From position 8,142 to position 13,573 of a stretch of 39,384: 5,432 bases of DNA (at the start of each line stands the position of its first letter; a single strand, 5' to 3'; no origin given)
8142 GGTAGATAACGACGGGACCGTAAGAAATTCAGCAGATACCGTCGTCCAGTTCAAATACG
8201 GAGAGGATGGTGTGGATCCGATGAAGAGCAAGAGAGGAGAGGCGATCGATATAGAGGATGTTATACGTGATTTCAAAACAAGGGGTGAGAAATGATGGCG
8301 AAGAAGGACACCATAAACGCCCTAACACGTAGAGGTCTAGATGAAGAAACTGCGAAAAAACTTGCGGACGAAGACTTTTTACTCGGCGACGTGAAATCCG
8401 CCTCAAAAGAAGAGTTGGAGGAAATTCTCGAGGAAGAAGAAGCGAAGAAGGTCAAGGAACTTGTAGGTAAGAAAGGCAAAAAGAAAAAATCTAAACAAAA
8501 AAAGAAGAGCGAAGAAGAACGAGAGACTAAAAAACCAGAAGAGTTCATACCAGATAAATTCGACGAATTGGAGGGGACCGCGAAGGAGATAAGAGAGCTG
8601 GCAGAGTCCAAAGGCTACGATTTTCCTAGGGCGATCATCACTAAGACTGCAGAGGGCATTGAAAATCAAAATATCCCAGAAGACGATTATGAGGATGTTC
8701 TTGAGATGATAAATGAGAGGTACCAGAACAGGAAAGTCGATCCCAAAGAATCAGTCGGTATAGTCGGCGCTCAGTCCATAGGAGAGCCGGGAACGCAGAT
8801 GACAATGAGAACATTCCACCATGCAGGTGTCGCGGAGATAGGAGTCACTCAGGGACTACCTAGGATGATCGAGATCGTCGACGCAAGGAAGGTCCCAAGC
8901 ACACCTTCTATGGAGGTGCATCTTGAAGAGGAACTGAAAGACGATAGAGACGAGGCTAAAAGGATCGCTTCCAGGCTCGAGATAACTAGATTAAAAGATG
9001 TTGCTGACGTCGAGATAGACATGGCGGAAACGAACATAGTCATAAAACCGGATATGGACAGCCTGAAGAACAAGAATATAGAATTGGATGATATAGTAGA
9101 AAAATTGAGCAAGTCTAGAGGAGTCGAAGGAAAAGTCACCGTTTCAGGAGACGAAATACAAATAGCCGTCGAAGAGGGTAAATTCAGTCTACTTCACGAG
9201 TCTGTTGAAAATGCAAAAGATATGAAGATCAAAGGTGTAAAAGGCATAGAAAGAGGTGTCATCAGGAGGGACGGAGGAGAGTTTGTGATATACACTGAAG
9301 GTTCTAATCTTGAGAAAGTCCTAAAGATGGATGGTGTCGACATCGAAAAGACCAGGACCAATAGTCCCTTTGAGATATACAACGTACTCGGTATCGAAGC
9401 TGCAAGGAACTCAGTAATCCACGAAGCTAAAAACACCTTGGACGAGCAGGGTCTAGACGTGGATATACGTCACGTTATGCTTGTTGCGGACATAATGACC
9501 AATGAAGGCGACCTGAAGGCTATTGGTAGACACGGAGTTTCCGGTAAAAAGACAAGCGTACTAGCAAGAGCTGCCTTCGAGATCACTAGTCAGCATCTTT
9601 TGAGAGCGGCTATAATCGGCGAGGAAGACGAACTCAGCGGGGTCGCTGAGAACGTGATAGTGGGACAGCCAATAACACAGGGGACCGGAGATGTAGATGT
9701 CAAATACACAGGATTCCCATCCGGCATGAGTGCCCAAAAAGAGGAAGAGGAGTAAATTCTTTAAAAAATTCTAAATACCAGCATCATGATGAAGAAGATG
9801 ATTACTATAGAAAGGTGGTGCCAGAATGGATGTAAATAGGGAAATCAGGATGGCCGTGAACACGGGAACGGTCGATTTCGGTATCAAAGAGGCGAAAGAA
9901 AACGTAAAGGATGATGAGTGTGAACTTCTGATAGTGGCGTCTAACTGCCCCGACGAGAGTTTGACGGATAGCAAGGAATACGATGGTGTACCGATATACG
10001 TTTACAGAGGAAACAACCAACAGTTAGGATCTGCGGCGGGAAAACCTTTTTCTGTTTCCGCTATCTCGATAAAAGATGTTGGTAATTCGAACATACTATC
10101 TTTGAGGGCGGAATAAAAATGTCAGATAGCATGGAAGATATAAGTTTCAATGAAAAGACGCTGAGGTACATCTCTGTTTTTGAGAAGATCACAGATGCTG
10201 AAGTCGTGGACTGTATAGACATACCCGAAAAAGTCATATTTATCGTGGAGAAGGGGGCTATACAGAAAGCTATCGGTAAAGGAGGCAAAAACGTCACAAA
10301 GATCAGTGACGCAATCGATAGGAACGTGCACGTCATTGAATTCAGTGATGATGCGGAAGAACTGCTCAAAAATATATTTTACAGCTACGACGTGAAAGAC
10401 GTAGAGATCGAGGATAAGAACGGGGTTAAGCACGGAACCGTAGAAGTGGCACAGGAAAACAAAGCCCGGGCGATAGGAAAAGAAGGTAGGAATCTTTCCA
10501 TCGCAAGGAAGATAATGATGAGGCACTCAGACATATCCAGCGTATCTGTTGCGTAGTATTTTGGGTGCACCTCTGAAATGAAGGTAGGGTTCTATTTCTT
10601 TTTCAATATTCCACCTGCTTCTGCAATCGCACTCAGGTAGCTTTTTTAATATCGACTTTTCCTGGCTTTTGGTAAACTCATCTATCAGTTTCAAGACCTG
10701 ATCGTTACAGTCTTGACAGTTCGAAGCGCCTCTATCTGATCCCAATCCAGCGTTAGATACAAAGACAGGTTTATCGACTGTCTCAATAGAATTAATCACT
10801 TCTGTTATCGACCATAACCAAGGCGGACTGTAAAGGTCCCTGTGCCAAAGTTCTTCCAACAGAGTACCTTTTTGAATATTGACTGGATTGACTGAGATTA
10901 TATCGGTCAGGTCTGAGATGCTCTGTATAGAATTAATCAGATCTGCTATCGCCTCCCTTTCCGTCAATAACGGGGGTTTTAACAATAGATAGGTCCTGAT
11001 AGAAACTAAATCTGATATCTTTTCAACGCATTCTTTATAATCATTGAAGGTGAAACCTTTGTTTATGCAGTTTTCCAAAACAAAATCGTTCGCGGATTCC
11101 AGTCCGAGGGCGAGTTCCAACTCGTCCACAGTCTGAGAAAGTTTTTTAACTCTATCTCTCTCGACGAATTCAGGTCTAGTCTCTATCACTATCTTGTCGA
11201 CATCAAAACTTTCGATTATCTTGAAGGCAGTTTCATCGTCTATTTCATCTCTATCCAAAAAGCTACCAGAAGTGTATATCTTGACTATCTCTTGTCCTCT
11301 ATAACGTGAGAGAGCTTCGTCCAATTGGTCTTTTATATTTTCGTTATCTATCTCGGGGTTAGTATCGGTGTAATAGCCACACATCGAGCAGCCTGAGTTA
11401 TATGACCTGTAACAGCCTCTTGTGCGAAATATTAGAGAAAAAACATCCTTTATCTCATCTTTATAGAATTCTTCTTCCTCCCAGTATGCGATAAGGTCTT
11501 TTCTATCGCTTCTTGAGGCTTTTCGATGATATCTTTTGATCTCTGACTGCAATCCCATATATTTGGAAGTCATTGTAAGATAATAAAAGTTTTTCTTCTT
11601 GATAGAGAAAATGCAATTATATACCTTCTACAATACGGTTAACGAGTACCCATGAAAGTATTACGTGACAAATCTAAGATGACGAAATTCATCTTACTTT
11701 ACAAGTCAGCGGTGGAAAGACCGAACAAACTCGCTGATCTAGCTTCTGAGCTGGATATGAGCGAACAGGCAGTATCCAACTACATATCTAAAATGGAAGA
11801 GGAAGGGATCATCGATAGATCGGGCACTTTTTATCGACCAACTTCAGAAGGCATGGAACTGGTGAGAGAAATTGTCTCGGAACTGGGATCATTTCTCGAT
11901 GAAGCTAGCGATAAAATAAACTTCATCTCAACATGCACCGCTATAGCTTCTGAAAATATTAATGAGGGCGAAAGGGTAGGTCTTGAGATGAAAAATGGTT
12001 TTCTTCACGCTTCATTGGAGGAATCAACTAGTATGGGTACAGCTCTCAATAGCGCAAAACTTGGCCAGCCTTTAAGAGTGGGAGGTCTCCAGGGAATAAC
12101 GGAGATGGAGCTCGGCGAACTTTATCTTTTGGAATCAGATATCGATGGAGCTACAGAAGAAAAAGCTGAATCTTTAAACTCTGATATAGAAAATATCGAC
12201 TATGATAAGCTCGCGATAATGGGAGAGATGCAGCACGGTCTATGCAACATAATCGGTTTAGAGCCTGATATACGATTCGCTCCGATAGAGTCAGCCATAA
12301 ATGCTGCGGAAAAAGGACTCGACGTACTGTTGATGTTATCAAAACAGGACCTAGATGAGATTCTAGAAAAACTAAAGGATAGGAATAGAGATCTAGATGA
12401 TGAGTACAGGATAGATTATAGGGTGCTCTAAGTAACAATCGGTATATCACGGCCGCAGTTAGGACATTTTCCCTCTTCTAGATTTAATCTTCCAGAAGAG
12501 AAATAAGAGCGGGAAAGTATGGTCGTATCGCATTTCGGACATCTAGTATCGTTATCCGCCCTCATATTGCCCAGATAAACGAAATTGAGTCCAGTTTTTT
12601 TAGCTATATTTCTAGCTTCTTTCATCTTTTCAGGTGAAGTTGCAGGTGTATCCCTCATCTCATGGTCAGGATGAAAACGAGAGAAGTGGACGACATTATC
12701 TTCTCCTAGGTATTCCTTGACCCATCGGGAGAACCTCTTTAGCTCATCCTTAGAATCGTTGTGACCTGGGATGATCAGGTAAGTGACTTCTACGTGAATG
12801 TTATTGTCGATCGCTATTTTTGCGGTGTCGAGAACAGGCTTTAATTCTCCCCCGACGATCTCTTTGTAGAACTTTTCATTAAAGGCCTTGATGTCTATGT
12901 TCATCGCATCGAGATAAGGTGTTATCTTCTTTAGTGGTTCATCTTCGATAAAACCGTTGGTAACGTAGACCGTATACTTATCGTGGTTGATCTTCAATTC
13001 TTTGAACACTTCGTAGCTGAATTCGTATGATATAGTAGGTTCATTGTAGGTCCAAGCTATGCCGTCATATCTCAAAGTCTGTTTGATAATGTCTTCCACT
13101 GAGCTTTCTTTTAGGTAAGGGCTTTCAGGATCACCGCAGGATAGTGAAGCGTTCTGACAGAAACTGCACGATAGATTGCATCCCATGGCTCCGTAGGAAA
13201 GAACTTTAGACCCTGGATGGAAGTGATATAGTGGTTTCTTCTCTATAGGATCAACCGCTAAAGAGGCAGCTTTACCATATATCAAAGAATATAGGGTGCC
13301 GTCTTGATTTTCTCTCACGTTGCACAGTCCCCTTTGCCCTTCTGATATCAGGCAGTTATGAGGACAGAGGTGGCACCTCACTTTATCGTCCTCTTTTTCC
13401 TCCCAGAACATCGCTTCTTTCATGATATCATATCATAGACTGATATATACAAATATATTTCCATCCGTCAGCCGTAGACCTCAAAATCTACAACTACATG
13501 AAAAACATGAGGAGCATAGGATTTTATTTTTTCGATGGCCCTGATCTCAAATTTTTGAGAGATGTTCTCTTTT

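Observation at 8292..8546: RpoA'' carries an N-terminal helix-hairpin-helix-like module plus a poly-lysine linker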

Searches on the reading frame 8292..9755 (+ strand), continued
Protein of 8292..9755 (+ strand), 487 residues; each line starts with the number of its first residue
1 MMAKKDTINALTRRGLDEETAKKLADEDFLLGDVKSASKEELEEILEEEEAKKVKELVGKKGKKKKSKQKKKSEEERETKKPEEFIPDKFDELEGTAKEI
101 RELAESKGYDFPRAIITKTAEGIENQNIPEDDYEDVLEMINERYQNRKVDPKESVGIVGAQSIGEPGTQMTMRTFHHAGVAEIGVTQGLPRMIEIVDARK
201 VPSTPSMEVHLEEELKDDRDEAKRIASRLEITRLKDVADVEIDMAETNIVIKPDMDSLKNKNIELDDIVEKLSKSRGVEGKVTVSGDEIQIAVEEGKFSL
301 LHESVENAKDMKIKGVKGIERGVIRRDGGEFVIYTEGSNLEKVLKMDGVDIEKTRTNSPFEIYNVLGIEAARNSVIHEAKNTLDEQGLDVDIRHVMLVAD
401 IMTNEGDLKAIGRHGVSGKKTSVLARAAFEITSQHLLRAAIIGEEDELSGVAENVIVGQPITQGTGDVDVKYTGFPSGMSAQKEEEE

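Call 42: search_protein_families(library=pfam, proteins=[L046:2123-2533:+, L049:2222-2635:+, L037:2117-2566:+, L052:2168-2596:+, L077:950-2512:+, L032:1586-2515:+, L059:1406-2512:+, L041:1943-2764:+, L036:2504-3196:+, L035:1862-2515:+], max_evalue=0.01)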
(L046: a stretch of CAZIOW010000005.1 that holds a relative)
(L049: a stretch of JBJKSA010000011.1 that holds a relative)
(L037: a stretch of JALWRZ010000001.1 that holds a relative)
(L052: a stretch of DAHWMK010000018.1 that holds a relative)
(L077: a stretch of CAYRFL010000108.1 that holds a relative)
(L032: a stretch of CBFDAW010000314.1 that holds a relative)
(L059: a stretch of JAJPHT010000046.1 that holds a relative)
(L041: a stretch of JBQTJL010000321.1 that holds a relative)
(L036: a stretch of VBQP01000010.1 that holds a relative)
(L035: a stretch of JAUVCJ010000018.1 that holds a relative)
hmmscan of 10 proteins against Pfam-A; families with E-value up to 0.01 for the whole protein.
L046:2123-2533:+ (137 aa): 0 families

L049:2222-2635:+ (138 aa): 0 families

L037:2117-2566:+ (150 aa): 0 families

L052:2168-2596:+ (143 aa): 0 families

L077:950-2512:+ (521 aa): 0 families

L032:1586-2515:+ (310 aa): 0 families

L059:1406-2512:+ (369 aa): 14 families
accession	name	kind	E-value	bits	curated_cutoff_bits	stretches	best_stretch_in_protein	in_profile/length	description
PF14520.12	HHH_5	-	1.8e-33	115.2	27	3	73-125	3-55/57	Helix-hairpin-helix domain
PF00633.29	HHH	-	4.4e-19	67.7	24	2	97-123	3-29/30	Helix-hairpin-helix motif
PF10391.15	DNA_pol_lambd_f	-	1.2e-17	63.9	29.8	2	199-235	2-41/51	Fingers domain of DNA polymerase lambda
PF12826.13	HHH_2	-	3.4e-17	62.8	27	2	203-248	8-52/64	Helix-hairpin-helix motif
PF11731.14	Cdd1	-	8.8e-12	45.5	25.5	1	68-105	2-39/86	Pathogenicity locus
PF21999.2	IMS_HHH_1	-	1.6e-09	38.5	27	1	205-235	5-35/53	DNA polymerase-iota, thumb domain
PF12836.13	HHH_3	-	1.3e-08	35.2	27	0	224-247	7-30/65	Helix-hairpin-helix motif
PF02961.22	SAM_BAF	-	1.1e-07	32.6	25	0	72-100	18-46/88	Barrier to autointegration factor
PF03118.21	RNA_pol_A_CTD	-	7.9e-06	25.9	23.8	0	212-251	26-65/67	Bacterial RNA polymerase, alpha chain C terminal domain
PF25453.1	DUF7898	-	2e-05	25.3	27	0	210-259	16-65/80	Domain of unknown function (DUF7898)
PF11798.14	IMS_HHH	-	2.7e-05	24.6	24.4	0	74-92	13-31/32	IMS family HHH motif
PF14229.12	DUF4332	-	3.8e-05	24.3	23.2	0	196-234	51-89/122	Domain of unknown function (DUF4332)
PF20582.4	UPF0758_N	-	0.00039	20.9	27.1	0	194-211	59-76/77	UPF0758 N-terminal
PF14716.13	HHH_8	-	0.00056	20.7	30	0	225-249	42-66/73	Helix-hairpin-helix domain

L041:1943-2764:+ (274 aa): 19 families
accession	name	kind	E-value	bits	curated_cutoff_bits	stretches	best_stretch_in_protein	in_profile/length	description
PF14520.12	HHH_5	-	5.7e-37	126.4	27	3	54-105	2-53/57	Helix-hairpin-helix domain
PF00633.29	HHH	-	6.3e-28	95.6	24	4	77-105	1-29/30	Helix-hairpin-helix motif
PF12826.13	HHH_2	-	6e-24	84.4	27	2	185-234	8-56/64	Helix-hairpin-helix motif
PF10391.15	DNA_pol_lambd_f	-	1.2e-20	73.5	29.8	2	55-88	2-38/51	Fingers domain of DNA polymerase lambda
PF11731.14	Cdd1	-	3.3e-14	53.3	25.5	2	177-215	3-41/86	Pathogenicity locus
PF21999.2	IMS_HHH_1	-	7.9e-14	52.3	27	2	183-217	1-35/53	DNA polymerase-iota, thumb domain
PF12836.13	HHH_3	-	1.1e-11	45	27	0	83-103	10-30/65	Helix-hairpin-helix motif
PF14716.13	HHH_8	-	4.9e-09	36.9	30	0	207-237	42-72/73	Helix-hairpin-helix domain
PF11798.14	IMS_HHH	-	7.2e-09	35.8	24.4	0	56-74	13-31/32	IMS family HHH motif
PF20582.4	UPF0758_N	-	4.5e-08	33.5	27.1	0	196-223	48-73/77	UPF0758 N-terminal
PF14229.12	DUF4332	-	9.5e-08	32.7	23.2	0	126-217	2-90/122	Domain of unknown function (DUF4332)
PF03118.21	RNA_pol_A_CTD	-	2.7e-07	30.7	23.8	0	69-106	27-64/67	Bacterial RNA polymerase, alpha chain C terminal domain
PF02961.22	SAM_BAF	-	2.9e-07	31.3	25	0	54-82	18-46/88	Barrier to autointegration factor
PF25453.1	DUF7898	-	6.5e-05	23.7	27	0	56-92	6-42/80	Domain of unknown function (DUF7898)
PF00416.27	Ribosomal_S13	-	7.9e-05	23.5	31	0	50-121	11-79/128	Ribosomal protein S13/S18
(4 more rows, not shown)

L036:2504-3196:+ (231 aa): 12 families
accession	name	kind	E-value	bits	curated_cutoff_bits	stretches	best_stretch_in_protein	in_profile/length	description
PF14520.12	HHH_5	-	8.9e-23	81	27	3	75-121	2-48/57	Helix-hairpin-helix domain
PF10391.15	DNA_pol_lambd_f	-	3.5e-14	52.8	29.8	2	75-104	1-30/51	Fingers domain of DNA polymerase lambda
PF00633.29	HHH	-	1.7e-09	37.5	24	2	136-155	10-29/30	Helix-hairpin-helix motif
PF12826.13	HHH_2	-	4e-09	37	27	1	78-132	6-59/64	Helix-hairpin-helix motif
PF11731.14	Cdd1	-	6.9e-08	33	25.5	0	72-105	3-36/86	Pathogenicity locus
PF12836.13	HHH_3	-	7.2e-07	29.7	27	0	137-175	14-49/65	Helix-hairpin-helix motif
PF11798.14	IMS_HHH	-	6e-05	23.5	24.4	0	139-157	13-31/32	IMS family HHH motif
PF02961.22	SAM_BAF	-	0.0005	20.9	25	0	137-159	18-40/88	Barrier to autointegration factor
PF20582.4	UPF0758_N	-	0.00087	19.8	27.1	0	71-88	59-76/77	UPF0758 N-terminal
PF00416.27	Ribosomal_S13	-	0.0014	19.5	31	0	109-141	16-48/128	Ribosomal protein S13/S18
PF14229.12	DUF4332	-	0.0023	18.5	23.2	0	75-105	53-83/122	Domain of unknown function (DUF4332)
PF14490.11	HHH_RecD2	-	0.0077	16.6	27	0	4-61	6-67/92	ATP-dependent RecD2 DNA helicase HHH domain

L035:1862-2515:+ (218 aa): 1 family
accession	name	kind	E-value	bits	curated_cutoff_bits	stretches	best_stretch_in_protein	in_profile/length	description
PF00633.29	HHH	-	0.00055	20.1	24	1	4-26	6-28/30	Helix-hairpin-helix motif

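Call 56: find_encoding_contigs(protein=window:8292-9755:+, flank=1000, max_places=3)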
Protein window:8292-9755:+ (487 aa): 2 contigs read that carry it; 1 place shown.
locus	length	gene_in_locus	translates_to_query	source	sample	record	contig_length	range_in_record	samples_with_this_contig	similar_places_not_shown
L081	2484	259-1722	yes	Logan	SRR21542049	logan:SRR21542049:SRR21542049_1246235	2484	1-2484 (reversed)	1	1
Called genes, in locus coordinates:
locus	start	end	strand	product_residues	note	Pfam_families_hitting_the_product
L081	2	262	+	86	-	?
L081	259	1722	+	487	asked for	PF04998:RNA_pol_Rpb1_5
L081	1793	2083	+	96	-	PF01248:Ribosomal_L7Ae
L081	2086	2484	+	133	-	?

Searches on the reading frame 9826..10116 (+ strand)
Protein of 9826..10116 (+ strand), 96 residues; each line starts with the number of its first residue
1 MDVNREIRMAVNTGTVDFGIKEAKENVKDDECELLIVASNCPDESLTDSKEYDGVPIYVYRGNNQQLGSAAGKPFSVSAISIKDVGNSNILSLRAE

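Call 26: search_protein_families(library=ncbifam, proteins=[window:9826-10116:+], max_evalue=0.00001)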
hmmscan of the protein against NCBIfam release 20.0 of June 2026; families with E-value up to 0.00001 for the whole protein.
window:9826-10116:+ (96 aa): 1 family
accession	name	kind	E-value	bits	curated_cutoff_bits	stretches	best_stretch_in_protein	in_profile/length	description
NF002172.0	PRK01018.1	equivalog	1.9e-26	92.1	77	1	1-94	2-98/101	50S ribosomal protein L30e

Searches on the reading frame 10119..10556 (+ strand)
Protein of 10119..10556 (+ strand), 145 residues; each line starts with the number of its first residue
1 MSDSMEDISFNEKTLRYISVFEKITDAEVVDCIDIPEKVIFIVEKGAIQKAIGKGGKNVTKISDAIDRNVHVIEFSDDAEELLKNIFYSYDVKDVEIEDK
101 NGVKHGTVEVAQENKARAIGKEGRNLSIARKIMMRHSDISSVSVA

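Call 26: search_protein_families(library=ncbifam, proteins=[window:10119-10556:+], max_evalue=0.00001)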
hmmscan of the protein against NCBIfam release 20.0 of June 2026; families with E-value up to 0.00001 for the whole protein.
window:10119-10556:+ (145 aa): 6 families
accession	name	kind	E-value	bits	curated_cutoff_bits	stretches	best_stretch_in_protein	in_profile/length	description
TIGR01952.1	nusA_arch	equivalog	3e-39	134.5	74.35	1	8-144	3-140/141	NusA-like transcription termination signal-binding factor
NF006261.0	PRK08406.1-5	equivalog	7.4e-26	90.8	231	1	8-144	3-139/173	transcription elongation factor NusA-like protein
NF006258.0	PRK08406.1-2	equivalog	1e-22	81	243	1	5-144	1-140/142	transcription elongation factor NusA-like protein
TIGR01953.1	NusA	equivalog_domain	1.7e-11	43.7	253.4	1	51-138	247-334/340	transcription termination factor NusA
NF005013.0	PRK06418.1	equivalog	1.6e-08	34.5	175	1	22-134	46-158/166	transcription elongation factor NusA-like protein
NF006645.0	PRK09202.4-5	equivalog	8.2e-07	28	532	1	51-143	278-371/540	transcription termination/antitermination protein NusA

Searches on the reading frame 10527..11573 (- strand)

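Call 26: search_protein_families(library=ncbifam, proteins=[window:10527-11573:-], max_evalue=0.00001)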
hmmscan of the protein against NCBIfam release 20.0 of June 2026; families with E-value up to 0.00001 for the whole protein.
window:10527-11573:- (348 aa): 2 families
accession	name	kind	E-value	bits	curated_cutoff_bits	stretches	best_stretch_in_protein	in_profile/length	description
TIGR01210.1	TIGR01210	equivalog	1.6e-98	329.8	212.15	1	30-324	1-302/313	archaeosine biosynthesis radical SAM protein RaSEA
TIGR01212.1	TIGR01212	equivalog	1.7e-09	37.2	180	1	119-246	103-230/302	tRNA modification radical SAM protein MnmL/YtqA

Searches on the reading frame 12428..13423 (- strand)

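Call 26: search_protein_families(library=ncbifam, proteins=[window:12428-13423:-], max_evalue=0.00001)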
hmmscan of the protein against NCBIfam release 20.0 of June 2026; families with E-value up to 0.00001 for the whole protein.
window:12428-13423:- (331 aa): 16 families
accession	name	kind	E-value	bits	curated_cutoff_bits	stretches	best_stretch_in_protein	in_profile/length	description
TIGR04337.1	AmmeMemoSam_rS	hypoth_equivalog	8.5e-102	340.6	220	1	5-328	2-330/349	AmmeMemoRadiSam system radical SAM enzyme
TIGR04041.1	activase_YjjW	hypoth_equivalog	2.2e-21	76.5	250.2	1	85-282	71-273/276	YjjW family glycine radical enzyme activase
TIGR02493.1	PFLA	equivalog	4.1e-21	75.4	231.75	1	80-238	23-186/235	pyruvate formate-lyase-activating protein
TIGR02494.1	PFLE_PFLC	subfamily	1e-12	47.9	174.35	1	121-251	126-255/293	glycyl-radical enzyme activating protein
TIGR04395.1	cutC_activ_rSAM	equivalog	4.1e-11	42.7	360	1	121-244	132-254/309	choline TMA-lyase-activating enzyme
NF008356.0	PRK11145.1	equivalog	8.8e-11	41.5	375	1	80-238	28-191/246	pyruvate formate lyase 1-activating protein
NF048010.1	SfplDhtActHpsHDes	equivalog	3.8e-10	39.1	430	1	121-239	134-253/298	(2S)-3-sulfopropanediol dehydratase activating enzyme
TIGR02495.1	NrdG2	equivalog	5.2e-10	39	131.15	1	80-237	24-182/193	anaerobic ribonucleoside-triphosphate reductase activating protein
TIGR04003.1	rSAM_BssD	equivalog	6.3e-10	38.7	496.45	1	121-253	130-262/314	[benzylsuccinate synthase]-activating enzyme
NF033719.1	ind_deCO2_activ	equivalog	3.8e-09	36.3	425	1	120-279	131-298/302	indoleacetate decarboxylase activase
TIGR02668.1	moaA_archaeal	equivalog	7.9e-09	34.9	325.25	1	81-268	19-204/303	GTP 3',8-cyclase MoaA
NF001199.0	PRK00164.2-1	equivalog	1e-07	31.4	231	1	81-224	21-166/308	GTP 3',8-cyclase MoaA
NF033717.2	HPDL_rSAM_activ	equivalog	2.7e-07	30.2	420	1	121-251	133-265/311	4-hydroxyphenylacetate decarboxylase activase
TIGR02666.1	moaA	equivalog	8.4e-07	28.3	284.05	1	82-238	20-183/336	GTP 3',8-cyclase MoaA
NF043069.1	T4HPD_activ_SAM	equivalog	1.3e-06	28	425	1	102-239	103-243/299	trans-4-hydroxy-L-proline dehydratase activase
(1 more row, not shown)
